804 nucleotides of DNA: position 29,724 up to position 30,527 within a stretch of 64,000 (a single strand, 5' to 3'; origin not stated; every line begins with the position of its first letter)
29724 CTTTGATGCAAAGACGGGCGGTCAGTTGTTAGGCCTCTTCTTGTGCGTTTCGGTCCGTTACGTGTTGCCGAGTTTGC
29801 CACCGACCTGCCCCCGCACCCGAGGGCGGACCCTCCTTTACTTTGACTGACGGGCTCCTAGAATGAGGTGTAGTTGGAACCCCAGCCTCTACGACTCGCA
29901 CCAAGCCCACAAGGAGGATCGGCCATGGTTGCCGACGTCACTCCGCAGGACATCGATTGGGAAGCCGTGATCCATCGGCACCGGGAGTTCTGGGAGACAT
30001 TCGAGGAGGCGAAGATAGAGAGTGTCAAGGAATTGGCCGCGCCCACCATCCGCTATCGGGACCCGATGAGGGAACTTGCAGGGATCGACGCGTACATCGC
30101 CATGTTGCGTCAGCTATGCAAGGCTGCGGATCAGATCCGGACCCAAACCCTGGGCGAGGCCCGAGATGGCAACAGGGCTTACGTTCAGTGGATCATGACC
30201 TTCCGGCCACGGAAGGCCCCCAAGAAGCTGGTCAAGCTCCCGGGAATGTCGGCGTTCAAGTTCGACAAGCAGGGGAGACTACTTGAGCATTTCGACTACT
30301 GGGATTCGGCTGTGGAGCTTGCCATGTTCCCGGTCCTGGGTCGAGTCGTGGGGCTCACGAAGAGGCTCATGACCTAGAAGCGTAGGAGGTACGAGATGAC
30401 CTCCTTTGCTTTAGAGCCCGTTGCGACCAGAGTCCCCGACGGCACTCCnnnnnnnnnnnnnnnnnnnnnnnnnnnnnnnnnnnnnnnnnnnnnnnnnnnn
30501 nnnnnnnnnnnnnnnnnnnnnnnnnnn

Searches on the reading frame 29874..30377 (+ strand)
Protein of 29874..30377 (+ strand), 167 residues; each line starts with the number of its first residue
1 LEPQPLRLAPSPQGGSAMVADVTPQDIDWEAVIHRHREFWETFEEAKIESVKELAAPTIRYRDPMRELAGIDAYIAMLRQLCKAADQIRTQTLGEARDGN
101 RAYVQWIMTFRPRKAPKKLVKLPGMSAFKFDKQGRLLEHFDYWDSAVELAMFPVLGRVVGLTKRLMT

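Call 24: search_protein_families(library=pfam, proteins=[window:29874-30377:+], max_evalue=0.001)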
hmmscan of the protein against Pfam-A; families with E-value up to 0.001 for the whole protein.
window:29874-30377:+ (167 aa): 3 families
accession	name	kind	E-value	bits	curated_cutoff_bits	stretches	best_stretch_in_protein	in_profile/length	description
PF12680.13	SnoaL_2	-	1.2e-13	51.9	27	1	37-139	2-102/102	SnoaL-like domain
PF10184.16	DUF2358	-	2.9e-06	27.9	24.3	1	55-139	24-113/113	Uncharacterized conserved protein (DUF2358)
PF07366.18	SnoaL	-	1.8e-05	25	28.4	1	36-146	3-120/126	SnoaL-like polyketide cyclase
